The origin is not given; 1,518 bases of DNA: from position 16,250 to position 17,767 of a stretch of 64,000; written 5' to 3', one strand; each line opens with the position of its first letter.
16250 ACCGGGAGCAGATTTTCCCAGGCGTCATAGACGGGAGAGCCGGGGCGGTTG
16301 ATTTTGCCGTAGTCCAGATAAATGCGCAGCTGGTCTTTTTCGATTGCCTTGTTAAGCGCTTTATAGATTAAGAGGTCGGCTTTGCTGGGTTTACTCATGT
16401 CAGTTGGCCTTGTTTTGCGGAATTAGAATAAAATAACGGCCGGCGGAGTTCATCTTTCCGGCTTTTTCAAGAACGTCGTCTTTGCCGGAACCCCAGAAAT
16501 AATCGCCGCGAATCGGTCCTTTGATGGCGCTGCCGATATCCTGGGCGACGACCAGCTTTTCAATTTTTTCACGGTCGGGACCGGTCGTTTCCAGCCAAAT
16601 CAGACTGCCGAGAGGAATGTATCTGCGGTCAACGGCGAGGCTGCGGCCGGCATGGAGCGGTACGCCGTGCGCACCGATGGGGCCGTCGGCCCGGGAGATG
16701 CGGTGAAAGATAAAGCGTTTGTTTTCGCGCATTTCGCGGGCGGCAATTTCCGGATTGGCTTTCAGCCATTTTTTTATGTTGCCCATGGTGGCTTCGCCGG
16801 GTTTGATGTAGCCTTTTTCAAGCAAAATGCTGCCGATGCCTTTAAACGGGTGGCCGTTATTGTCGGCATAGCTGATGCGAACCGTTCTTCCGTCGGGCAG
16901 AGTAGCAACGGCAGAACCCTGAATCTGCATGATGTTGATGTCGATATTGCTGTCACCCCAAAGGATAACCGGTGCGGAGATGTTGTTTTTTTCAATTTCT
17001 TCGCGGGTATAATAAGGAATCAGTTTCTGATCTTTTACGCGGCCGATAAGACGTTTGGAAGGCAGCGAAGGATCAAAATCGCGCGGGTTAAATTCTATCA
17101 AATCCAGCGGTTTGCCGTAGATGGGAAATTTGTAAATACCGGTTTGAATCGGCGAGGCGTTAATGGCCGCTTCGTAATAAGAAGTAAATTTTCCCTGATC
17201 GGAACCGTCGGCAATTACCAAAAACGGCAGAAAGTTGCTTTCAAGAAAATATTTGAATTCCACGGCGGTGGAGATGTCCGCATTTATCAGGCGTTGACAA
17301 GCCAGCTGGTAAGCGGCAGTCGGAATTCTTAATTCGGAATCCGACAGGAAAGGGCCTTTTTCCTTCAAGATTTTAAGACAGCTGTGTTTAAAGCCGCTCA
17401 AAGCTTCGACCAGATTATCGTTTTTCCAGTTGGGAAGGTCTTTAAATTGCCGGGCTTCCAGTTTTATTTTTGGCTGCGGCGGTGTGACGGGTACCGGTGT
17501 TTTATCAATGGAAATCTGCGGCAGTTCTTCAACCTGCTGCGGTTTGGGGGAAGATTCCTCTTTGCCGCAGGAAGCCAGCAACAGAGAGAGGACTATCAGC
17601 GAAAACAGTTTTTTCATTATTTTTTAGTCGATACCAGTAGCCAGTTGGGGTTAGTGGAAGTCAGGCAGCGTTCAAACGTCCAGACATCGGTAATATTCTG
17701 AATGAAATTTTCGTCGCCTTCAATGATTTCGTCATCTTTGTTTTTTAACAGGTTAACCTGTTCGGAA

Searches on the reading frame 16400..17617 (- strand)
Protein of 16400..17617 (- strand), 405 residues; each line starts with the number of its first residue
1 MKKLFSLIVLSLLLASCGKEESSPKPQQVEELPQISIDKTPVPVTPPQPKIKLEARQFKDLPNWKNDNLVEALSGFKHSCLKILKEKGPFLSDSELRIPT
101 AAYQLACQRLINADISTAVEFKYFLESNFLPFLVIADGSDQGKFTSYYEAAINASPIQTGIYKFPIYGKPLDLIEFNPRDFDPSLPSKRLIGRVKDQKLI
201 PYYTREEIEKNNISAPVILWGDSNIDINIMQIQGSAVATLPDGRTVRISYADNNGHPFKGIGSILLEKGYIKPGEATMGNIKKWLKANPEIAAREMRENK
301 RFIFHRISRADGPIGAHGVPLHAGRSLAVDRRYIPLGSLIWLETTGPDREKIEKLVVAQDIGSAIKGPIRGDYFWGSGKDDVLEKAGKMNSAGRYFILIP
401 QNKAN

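Call 102: search_protein_families(library=pfam, proteins=[window:16400-17617:-], max_evalue=0.001)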
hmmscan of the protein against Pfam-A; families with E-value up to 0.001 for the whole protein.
window:16400-17617:- (405 aa): 2 families
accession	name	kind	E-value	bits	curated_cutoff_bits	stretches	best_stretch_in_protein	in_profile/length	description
PF03562.22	MltA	-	2.3e-47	161.5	24.3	1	144-306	2-163/163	MltA specific insert domain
PF06725.17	3D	-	1e-19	70.9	23.8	1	325-398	1-71/72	3D domain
